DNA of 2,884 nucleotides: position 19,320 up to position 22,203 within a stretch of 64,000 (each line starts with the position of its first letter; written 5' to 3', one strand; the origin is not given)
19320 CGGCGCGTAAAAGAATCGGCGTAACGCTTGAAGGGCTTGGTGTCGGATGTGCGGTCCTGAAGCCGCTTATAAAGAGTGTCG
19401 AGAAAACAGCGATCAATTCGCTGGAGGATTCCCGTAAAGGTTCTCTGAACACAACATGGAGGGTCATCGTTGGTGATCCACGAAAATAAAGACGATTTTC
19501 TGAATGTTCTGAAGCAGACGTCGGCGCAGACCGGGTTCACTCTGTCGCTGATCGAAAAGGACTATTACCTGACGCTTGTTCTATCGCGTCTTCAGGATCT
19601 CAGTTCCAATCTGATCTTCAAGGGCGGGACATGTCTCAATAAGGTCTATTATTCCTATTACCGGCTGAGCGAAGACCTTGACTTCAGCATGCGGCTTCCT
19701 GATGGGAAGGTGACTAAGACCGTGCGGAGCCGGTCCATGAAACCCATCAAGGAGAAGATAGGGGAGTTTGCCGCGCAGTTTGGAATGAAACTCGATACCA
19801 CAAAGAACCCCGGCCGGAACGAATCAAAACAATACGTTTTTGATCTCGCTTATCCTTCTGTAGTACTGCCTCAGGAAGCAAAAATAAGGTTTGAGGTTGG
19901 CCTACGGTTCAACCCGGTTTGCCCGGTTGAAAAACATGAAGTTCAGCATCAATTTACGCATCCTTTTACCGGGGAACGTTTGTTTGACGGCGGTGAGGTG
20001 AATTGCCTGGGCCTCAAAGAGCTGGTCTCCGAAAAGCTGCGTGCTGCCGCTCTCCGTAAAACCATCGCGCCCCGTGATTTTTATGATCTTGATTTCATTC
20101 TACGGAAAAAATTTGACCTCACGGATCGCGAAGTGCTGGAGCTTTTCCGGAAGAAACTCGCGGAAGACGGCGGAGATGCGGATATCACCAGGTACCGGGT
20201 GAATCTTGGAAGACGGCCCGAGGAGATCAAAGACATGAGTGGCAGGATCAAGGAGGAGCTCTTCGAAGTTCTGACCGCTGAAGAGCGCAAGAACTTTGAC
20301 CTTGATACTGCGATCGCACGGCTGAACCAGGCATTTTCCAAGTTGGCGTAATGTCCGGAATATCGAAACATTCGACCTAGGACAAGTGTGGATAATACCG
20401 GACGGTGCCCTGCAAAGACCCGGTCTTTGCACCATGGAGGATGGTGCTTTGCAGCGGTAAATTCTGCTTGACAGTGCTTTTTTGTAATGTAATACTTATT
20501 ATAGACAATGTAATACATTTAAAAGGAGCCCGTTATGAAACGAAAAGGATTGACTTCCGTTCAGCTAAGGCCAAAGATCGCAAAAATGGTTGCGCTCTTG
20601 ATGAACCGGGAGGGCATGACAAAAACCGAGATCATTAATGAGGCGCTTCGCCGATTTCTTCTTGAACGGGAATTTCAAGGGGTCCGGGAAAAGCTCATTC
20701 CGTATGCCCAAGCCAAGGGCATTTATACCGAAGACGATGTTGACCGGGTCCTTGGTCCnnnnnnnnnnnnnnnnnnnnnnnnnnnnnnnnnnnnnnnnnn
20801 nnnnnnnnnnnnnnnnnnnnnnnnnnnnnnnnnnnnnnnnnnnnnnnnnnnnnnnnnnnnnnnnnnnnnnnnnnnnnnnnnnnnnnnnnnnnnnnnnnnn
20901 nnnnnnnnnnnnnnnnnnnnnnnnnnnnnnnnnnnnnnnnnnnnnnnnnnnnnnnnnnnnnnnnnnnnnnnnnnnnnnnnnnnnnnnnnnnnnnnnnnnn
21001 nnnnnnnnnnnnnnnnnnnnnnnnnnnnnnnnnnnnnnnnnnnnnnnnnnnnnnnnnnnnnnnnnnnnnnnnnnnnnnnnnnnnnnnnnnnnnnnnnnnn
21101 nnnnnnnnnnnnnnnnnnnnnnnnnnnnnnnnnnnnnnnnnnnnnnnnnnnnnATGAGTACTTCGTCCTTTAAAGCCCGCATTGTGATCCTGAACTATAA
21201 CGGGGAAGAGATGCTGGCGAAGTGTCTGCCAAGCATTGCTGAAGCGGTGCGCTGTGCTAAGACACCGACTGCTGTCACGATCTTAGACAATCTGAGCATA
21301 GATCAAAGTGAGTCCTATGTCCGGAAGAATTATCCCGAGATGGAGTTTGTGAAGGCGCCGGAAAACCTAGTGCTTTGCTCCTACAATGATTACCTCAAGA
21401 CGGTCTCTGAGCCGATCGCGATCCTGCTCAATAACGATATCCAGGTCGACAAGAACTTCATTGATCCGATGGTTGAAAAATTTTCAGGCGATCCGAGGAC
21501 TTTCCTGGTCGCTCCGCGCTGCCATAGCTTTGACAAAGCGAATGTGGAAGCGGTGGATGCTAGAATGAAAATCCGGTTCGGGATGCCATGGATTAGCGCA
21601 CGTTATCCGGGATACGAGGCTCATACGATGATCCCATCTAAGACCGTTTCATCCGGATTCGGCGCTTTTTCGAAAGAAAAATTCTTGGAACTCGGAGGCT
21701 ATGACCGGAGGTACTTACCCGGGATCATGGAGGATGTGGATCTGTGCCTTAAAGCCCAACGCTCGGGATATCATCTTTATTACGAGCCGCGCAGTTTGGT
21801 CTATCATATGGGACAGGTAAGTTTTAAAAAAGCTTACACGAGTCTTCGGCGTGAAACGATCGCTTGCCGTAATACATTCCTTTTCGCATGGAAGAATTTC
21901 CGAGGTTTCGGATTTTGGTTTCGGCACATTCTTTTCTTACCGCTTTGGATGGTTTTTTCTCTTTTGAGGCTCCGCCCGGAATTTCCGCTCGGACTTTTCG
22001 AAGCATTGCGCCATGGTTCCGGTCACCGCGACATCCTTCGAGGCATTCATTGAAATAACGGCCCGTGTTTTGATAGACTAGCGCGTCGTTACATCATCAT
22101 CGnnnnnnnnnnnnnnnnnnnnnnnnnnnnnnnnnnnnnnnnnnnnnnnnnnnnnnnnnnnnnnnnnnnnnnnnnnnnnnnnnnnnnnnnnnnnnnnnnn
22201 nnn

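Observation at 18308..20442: AbiEi/AbiEii pair 1 is bracketed by 38-bp direct repeats built around a perfect 21-bp palindrome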

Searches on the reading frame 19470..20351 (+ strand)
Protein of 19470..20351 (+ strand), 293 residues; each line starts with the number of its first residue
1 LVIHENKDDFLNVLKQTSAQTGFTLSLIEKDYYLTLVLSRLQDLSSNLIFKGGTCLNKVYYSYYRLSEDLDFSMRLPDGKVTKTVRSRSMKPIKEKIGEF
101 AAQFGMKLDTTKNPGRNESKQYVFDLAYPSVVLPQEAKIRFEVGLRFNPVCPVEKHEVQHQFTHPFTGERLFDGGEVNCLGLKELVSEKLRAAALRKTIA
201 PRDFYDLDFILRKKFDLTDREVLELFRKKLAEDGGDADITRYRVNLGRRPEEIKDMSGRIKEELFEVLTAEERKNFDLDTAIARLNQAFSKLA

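Call 9: search_protein_families(library=pfam, proteins=[window:19470-20351:+], max_evalue=0.01)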
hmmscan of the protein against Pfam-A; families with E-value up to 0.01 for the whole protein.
window:19470-20351:+ (293 aa): 1 family
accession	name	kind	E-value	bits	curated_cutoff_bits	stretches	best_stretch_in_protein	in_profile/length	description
PF08843.17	AbiEii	-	7.9e-31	108.2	22.5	1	38-276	3-232/238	Nucleotidyl transferase AbiEii toxin, Type IV TA system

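Call 34: find_homologous_proteins(query=window:19470-20351:+, max_evalue=1e-20)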
Query window:19470-20351:+ (293 aa): 1831 proteins with E <= 1e-20 among 4369 candidates; the best 120 are listed.
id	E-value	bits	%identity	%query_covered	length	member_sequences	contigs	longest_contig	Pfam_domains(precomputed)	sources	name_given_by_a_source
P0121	2.7e-189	646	100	100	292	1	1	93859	PF08843.18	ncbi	ncbi:MAG: nucleotidyl transferase AbiEii/AbiGii toxin family protein [Candidatus Omnitrophota bacter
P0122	1.3e-164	565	85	100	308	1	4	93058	PF08843.18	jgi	jgi:predicted nucleotidyltransferase component of viral defense system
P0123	1.6e-160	551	83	100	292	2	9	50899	PF08843.18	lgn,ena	-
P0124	1.6e-156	538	82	99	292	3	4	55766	PF08843.18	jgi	-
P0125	2.5e-156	538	83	99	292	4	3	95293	PF08843.18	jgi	-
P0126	3.3e-154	531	81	99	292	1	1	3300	PF08843.18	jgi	-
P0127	2.0e-139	482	73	99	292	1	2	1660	PF08843.18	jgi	jgi:predicted nucleotidyltransferase component of viral defense system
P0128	3.5e-139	481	72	99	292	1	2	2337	PF08843.18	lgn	-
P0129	5.4e-139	481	72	99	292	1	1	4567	PF08843.18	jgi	jgi:predicted nucleotidyltransferase component of viral defense system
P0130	7.2e-139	480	72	99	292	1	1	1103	PF08843.18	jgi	jgi:predicted nucleotidyltransferase component of viral defense system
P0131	4.1e-138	478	72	99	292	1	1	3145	PF08843.18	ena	-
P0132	1.2e-137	476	71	99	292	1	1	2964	PF08843.18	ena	-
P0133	4.9e-137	474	73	99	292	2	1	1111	PF08843.18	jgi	-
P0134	5.6e-137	474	71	99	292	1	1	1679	PF08843.18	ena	-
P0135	1.3e-136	473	72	99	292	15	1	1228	PF08843.18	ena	-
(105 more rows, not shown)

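Call 35: find_encoding_contigs(protein=P0122, flank=10000, max_places=3)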
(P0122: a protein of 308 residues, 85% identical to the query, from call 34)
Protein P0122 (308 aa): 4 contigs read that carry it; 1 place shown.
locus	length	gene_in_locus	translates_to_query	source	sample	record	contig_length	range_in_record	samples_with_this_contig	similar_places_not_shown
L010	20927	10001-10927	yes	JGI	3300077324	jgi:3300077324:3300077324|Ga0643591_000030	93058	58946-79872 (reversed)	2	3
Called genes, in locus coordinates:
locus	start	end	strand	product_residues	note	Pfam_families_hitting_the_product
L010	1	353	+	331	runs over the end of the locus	PF00535:Glycos_transf_2, PF10111:Glyco_tranf_2_2, PF13641:Glyco_tranf_2_3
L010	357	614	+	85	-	PF13439:Glyco_transf_4 (weak), PF13579:Glyco_trans_4_4 (weak)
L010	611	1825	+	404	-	PF13439:Glyco_transf_4 (weak), PF00534:Glycos_transf_1 (faint), PF13692:Glyco_trans_1_4 (weak)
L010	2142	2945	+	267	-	PF05050:Methyltransf_21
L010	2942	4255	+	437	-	PF13439:Glyco_transf_4 (weak), PF13579:Glyco_trans_4_4 (weak)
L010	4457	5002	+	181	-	PF13578:Methyltransf_24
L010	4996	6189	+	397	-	PF13439:Glyco_transf_4 (weak), PF13579:Glyco_trans_4_4 (weak), PF20706:GT4-conflict (weak), PF00534:Glycos_transf_1, PF13692:Glyco_trans_1_4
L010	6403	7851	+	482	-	-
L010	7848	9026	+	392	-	PF00534:Glycos_transf_1, PF20706:GT4-conflict (weak), PF13692:Glyco_trans_1_4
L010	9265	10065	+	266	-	-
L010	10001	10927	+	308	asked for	PF08843:AbiEii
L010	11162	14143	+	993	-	PF13522:GATase_6, PF13537:GATase_7, PF00733:Asn_synthase, PF13439:Glyco_transf_4, PF00534:Glycos_transf_1, PF13692:Glyco_trans_1_4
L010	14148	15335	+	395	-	PF13439:Glyco_transf_4, PF13579:Glyco_trans_4_4, PF20706:GT4-conflict, PF00534:Glycos_transf_1, PF13692:Glyco_trans_1_4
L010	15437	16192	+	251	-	PF00535:Glycos_transf_2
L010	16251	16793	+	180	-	PF00132:Hexapep (faint)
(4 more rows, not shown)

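Call 36: find_encoding_contigs(protein=P0123, flank=10000, max_places=3)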
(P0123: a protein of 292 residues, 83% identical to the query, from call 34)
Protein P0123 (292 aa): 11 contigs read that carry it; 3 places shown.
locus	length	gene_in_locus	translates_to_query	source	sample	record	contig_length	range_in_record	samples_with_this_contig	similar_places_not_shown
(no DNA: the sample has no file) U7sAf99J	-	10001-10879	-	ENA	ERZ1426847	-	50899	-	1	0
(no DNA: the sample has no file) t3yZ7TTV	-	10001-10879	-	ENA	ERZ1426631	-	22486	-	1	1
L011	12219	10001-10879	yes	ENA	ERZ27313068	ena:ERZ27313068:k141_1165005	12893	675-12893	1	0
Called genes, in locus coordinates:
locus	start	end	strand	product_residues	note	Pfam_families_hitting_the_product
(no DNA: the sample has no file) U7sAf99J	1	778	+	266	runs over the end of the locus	PF04085:MreC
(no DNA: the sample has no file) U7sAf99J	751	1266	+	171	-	PF04093:MreD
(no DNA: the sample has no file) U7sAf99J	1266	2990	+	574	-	PF03717:PBP_dimer, PF00905:Transpeptidase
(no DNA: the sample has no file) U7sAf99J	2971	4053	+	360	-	PF01098:FTSW_RODA_SPOVE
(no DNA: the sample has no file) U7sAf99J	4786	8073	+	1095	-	PF04616:Glyco_hydro_43, PF13517:FG-GAP_3 (faint), PF12357: (faint), PF22428:Dis32-like_C (faint)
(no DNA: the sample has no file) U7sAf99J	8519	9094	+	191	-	PF00239:Resolvase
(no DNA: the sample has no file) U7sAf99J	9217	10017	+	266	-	-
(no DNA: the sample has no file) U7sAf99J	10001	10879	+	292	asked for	PF08843:AbiEii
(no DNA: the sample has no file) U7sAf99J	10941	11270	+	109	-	PF13649:Methyltransf_25 (weak)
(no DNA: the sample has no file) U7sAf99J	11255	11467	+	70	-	-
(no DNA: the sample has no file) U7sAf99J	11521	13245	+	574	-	PF00149:Metallophos (faint)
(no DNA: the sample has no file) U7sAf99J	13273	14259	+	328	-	PF00702:Hydrolase (faint), PF12710:HAD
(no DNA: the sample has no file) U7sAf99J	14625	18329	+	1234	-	PF00149:Metallophos, PF03797:Autotransporter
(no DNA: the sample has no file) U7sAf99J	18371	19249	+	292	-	-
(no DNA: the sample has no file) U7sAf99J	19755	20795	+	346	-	PF13581:HATPase_c_2 (weak), PF02518:HATPase_c (weak), PF14213:DUF4325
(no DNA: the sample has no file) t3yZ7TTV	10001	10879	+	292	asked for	PF08843:AbiEii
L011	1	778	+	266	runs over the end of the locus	PF04085:MreC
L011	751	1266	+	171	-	PF04093:MreD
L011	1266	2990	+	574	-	PF03717:PBP_dimer, PF00905:Transpeptidase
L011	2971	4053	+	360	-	PF01098:FTSW_RODA_SPOVE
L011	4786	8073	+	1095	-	PF04616:Glyco_hydro_43, PF13517:FG-GAP_3 (faint), PF12357: (faint), PF22428:Dis32-like_C (faint)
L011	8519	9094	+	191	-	PF00239:Resolvase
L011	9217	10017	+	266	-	-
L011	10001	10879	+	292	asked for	PF08843:AbiEii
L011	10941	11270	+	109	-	PF13649:Methyltransf_25 (weak)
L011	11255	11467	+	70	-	-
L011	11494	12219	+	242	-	?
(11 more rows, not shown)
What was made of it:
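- In L011 a resolvase gene lies next to the same type of cassette (call 36).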

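Call 37: find_encoding_contigs(protein=P0125, flank=10000, max_places=3)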
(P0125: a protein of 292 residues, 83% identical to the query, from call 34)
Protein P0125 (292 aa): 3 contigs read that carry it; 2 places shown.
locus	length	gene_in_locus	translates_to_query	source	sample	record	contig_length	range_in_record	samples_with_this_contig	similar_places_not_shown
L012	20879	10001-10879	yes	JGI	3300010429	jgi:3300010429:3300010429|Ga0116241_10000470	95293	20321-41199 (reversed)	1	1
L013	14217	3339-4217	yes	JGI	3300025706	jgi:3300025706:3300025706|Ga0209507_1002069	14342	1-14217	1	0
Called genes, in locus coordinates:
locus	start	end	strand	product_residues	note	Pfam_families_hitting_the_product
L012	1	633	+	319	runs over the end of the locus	PF01381:HTH_3, PF02661:Fic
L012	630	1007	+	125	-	PF22296:bAvd (weak), PF05635:23S_rRNA_IVP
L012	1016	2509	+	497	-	PF01943:Polysacc_synt, PF13440:Polysacc_synt_3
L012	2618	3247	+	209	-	PF25084:LbH_EIF2B (faint), PF25087:GMPPB_C (faint), PF00132:Hexapep, PF14602:Hexapep_2 (weak)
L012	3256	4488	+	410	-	-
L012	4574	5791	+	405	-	PF04230:PS_pyruv_trans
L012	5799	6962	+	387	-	PF14307:Glyco_tran_WbsX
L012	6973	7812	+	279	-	PF00535:Glycos_transf_2, PF10111:Glyco_tranf_2_2, PF13641:Glyco_tranf_2_3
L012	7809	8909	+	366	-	PF13439:Glyco_transf_4, PF13579:Glyco_trans_4_4, PF00534:Glycos_transf_1, PF13692:Glyco_trans_1_4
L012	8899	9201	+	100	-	-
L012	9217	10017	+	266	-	-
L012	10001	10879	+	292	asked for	PF08843:AbiEii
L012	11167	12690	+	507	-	PF04932:Wzy_C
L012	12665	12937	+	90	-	-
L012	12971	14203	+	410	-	PF13173:AAA_14, PF13635:DUF4143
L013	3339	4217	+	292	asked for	PF08843:AbiEii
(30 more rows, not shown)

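Call 68: find_encoding_contigs(protein=P0124, flank=6000, max_places=3)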
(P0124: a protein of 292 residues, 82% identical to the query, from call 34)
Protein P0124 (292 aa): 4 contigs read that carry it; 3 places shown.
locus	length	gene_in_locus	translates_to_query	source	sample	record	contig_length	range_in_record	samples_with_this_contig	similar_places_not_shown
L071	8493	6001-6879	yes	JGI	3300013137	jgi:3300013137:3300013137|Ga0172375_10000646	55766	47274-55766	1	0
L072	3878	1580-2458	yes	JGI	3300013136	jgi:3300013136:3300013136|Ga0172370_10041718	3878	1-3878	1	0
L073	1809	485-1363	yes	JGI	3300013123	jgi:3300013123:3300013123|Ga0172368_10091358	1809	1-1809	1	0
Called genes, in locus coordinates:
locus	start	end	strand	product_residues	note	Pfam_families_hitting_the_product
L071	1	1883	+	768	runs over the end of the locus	PF09586:YfhO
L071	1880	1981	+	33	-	-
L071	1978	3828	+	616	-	PF13231:PMT_2, PF02366:PMT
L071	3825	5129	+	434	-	PF02310:B12-binding (faint), PF04055:Radical_SAM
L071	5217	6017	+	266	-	-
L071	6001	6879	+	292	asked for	PF08843:AbiEii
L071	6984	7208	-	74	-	-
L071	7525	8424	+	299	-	PF01073:3Beta_HSD, PF01370:Epimerase, PF04321:RmlD_sub_bind (weak), PF05368:NmrA, PF07993:NAD_binding_4 (faint), PF13460:NAD_binding_10, PF16363:GDP_Man_Dehyd (faint)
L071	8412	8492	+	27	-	?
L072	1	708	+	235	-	?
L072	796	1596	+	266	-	-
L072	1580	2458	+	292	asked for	PF08843:AbiEii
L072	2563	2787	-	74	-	-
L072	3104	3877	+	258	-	?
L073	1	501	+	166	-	?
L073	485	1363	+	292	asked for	PF08843:AbiEii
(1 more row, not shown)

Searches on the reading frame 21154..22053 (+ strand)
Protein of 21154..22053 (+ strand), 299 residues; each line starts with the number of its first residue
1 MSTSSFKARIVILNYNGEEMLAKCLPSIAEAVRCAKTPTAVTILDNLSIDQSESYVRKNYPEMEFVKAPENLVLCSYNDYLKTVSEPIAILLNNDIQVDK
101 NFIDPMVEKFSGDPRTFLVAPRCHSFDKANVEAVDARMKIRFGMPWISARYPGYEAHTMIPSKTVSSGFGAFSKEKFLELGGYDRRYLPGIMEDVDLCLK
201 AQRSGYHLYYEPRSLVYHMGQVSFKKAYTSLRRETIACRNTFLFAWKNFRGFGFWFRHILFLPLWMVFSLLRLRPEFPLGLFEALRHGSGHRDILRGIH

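Call 9: search_protein_families(library=pfam, proteins=[window:21154-22053:+], max_evalue=0.01)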
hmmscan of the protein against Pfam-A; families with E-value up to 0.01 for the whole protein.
window:21154-22053:+ (299 aa): 4 families
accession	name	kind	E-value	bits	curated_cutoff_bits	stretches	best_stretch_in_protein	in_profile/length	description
PF00535.33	Glycos_transf_2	-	3e-08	34.2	23.3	1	10-147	2-134/168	Glycosyl transferase family 2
PF13632.12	Glyco_trans_2_3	-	0.00014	22.2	27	1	190-270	95-170/198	Glycosyl transferase family group 2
PF02709.20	Glyco_transf_7C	-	0.0043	17.1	23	1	157-208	11-62/78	N-terminal domain of galactosyltransferase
PF13641.12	Glyco_tranf_2_3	-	0.0089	16.5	27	0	168-234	162-227/230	Glycosyltransferase like family 2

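Call 12: find_encoding_contigs(protein=window:21154-22053:+, flank=10000, max_places=10)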
Protein window:21154-22053:+ (299 aa): no gene with exactly this product is on record in the collection.
